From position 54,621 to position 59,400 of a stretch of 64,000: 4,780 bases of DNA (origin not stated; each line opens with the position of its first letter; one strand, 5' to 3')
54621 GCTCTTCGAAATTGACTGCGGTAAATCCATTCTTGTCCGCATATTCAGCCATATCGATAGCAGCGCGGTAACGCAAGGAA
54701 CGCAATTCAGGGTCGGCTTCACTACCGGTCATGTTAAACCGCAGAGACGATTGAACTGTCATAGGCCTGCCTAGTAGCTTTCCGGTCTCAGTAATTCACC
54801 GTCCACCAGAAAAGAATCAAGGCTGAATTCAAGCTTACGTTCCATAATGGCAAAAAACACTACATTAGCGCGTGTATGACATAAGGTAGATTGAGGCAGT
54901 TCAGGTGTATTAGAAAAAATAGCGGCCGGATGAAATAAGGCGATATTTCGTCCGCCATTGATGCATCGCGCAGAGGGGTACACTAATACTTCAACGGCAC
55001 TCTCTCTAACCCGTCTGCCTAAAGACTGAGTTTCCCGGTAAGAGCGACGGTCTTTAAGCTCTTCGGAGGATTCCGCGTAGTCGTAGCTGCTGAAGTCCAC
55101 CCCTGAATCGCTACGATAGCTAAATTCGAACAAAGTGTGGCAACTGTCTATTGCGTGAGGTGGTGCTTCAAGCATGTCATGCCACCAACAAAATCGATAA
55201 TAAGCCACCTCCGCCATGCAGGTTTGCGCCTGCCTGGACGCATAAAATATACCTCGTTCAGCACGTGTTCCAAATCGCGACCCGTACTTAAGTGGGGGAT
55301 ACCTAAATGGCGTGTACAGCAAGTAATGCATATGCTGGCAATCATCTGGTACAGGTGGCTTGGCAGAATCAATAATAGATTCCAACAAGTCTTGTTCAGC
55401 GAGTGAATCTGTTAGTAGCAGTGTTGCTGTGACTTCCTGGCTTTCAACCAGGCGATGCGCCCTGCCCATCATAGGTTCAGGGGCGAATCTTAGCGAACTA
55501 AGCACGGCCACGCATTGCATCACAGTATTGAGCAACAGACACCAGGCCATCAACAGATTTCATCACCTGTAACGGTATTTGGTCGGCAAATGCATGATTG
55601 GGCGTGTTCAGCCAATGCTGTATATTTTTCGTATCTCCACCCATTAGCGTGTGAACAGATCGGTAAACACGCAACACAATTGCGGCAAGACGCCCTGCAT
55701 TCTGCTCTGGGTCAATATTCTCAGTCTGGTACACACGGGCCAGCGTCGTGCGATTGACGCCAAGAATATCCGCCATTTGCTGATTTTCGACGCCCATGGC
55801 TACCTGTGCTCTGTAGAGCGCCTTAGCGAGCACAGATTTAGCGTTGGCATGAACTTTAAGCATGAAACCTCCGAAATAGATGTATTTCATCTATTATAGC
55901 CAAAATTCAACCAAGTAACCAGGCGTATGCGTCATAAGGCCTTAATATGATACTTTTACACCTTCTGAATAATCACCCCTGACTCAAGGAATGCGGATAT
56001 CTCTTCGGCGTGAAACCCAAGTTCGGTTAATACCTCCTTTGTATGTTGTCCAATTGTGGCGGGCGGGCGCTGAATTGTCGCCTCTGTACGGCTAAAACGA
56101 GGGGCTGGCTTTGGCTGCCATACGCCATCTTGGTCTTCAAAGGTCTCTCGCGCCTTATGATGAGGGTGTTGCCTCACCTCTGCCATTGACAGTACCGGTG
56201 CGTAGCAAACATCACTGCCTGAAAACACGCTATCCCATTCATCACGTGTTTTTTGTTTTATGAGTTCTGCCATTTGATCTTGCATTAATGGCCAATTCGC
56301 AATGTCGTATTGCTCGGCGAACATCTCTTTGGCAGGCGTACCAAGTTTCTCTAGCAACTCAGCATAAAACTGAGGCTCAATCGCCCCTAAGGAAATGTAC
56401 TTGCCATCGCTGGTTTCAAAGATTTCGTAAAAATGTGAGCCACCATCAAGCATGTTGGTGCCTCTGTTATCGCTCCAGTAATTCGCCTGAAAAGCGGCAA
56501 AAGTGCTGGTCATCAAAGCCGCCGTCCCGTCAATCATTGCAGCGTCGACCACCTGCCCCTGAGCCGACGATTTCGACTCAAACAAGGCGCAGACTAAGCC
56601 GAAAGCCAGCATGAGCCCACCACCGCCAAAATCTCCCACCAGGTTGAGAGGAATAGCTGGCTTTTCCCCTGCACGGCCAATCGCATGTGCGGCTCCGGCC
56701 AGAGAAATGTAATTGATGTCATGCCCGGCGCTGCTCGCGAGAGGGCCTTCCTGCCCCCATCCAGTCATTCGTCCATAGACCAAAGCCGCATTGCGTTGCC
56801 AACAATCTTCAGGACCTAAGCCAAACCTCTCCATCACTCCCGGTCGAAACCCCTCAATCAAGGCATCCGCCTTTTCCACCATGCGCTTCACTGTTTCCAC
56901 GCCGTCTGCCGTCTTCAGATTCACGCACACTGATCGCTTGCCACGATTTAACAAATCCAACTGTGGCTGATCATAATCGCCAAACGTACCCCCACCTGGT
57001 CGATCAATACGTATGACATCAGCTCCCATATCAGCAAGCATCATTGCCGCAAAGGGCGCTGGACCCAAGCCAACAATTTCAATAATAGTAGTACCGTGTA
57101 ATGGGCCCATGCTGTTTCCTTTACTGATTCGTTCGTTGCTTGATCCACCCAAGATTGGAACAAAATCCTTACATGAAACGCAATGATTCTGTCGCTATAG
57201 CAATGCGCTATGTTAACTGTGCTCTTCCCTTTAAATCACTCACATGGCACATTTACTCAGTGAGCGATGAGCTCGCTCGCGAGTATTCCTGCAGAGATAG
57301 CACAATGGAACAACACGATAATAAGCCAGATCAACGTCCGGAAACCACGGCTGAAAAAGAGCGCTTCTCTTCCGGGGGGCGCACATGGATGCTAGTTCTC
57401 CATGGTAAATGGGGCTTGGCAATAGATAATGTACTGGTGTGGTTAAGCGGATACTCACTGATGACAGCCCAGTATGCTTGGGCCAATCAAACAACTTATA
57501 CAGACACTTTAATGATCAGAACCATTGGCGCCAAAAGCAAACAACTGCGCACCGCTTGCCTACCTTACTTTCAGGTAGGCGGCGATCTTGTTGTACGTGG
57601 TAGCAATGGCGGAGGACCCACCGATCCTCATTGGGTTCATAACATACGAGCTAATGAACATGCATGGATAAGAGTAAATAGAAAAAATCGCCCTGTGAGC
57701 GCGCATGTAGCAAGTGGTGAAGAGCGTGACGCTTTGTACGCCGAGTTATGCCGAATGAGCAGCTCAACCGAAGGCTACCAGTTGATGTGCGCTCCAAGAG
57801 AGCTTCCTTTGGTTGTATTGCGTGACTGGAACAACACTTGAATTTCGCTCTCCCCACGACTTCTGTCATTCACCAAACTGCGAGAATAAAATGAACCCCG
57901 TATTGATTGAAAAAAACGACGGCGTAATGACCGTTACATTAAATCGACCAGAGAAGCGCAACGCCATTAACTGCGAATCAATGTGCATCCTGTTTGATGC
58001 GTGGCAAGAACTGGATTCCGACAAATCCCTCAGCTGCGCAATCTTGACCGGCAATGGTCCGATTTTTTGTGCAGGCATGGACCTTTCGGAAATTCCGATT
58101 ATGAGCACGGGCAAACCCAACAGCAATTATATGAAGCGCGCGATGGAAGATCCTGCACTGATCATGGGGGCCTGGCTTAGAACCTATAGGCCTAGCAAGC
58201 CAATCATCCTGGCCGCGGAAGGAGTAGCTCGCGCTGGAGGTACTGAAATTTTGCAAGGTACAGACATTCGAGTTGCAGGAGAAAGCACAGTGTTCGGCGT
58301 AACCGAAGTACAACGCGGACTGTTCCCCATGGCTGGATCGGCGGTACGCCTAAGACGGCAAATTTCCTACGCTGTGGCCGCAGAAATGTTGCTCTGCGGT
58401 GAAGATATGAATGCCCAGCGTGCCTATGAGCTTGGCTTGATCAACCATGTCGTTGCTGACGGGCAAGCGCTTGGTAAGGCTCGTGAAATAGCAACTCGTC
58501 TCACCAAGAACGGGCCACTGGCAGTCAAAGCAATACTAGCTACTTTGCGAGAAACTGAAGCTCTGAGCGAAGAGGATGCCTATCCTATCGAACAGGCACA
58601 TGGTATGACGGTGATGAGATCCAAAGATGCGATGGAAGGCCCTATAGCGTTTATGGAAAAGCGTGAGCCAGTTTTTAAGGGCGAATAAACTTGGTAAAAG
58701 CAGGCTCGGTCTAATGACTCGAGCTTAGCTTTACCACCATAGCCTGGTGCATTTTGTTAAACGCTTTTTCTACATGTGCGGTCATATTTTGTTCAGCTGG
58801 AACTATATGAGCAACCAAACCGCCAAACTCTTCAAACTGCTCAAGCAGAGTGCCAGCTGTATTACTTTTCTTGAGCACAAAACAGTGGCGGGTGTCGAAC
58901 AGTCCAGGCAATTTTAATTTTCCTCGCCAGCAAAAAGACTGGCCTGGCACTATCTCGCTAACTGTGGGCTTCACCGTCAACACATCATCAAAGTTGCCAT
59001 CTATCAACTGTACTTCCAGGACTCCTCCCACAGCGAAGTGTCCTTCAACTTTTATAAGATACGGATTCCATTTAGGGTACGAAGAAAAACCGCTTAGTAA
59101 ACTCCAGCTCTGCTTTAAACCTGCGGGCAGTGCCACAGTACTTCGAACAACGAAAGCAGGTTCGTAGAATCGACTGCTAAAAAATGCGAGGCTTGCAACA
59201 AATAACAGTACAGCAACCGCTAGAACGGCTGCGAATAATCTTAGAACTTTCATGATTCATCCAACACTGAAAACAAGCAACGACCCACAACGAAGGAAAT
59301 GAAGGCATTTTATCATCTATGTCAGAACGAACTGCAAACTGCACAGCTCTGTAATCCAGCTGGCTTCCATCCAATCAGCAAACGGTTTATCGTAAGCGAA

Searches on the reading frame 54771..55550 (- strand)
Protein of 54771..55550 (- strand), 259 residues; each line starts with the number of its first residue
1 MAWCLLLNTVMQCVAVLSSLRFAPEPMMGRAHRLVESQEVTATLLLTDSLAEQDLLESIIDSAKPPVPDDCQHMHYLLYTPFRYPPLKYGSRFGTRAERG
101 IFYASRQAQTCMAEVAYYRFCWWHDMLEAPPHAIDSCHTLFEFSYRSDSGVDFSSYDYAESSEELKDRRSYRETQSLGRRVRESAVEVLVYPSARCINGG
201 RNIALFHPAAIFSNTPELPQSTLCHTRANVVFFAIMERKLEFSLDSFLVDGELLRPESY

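Call 62: search_protein_families(library=pfam, proteins=[window:54771-55550:-], max_evalue=0.001)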
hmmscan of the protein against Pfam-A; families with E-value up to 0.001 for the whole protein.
window:54771-55550:- (259 aa): 1 family
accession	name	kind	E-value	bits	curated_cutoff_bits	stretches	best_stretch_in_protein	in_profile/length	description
PF08808.17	RES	-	1.4e-26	93.8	23.2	1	73-210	7-142/157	RES domain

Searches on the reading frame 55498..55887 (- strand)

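Call 62: search_protein_families(library=pfam, proteins=[window:55498-55887:-], max_evalue=0.001)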
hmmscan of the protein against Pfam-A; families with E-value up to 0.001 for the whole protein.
window:55498-55887:- (129 aa): 2 families
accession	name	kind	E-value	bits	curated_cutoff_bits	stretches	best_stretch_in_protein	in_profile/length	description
PF09722.15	Xre_MbcA_ParS_C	-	2.2e-13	50.4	24.5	1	81-127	5-50/51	Antitoxin Xre/MbcA/ParS C-terminal toxin-binding domain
PF20432.4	Xre-like-HTH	-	4.3e-07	30.6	25.8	1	14-62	5-54/63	Antitoxin Xre-like helix-turn-helix domain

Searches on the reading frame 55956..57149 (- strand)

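Call 62: search_protein_families(library=pfam, proteins=[window:55956-57149:-], max_evalue=0.001)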
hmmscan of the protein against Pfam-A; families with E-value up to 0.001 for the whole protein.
window:55956-57149:- (397 aa): 1 family
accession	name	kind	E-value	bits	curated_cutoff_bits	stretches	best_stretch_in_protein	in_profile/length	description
PF02515.22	CoA_transf_3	-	5.8e-85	286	23.3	1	17-370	1-366/366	CoA-transferase family III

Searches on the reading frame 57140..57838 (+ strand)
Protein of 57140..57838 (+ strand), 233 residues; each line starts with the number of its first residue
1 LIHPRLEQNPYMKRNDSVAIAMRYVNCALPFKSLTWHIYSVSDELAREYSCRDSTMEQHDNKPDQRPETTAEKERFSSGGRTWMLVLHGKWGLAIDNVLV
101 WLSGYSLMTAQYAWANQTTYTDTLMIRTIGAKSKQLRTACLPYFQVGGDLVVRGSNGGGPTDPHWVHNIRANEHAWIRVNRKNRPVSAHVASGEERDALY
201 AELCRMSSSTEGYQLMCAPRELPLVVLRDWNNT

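Call 62: search_protein_families(library=pfam, proteins=[window:57140-57838:+], max_evalue=0.001)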
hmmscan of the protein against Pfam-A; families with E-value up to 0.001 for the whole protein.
window:57140-57838:+ (233 aa): 1 family
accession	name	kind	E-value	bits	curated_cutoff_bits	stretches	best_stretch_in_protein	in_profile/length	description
PF04075.20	F420H2_quin_red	-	4.8e-21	75.7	22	1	118-228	20-129/130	F420H(2)-dependent quinone reductase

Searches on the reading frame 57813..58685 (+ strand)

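Call 62: search_protein_families(library=pfam, proteins=[window:57813-58685:+], max_evalue=0.001)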
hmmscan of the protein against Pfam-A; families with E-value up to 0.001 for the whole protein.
window:57813-58685:+ (291 aa): 2 families
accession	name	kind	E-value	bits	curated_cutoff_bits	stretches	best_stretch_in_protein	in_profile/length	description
PF00378.25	ECH_1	-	3.6e-48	164.5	27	1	33-290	1-250/251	Enoyl-CoA hydratase/isomerase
PF16113.10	ECH_2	-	5.1e-28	99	27.2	1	39-217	2-175/335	Enoyl-CoA hydratase/isomerase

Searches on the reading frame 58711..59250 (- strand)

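Call 62: search_protein_families(library=pfam, proteins=[window:58711-59250:-], max_evalue=0.001)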
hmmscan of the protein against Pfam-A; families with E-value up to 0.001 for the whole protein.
window:58711-59250:- (179 aa): 1 family
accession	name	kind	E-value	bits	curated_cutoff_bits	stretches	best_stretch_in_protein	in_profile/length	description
PF10604.15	Polyketide_cyc2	-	0.00025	21.8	27.4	1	34-173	3-135/142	Polyketide cyclase / dehydrase and lipid transport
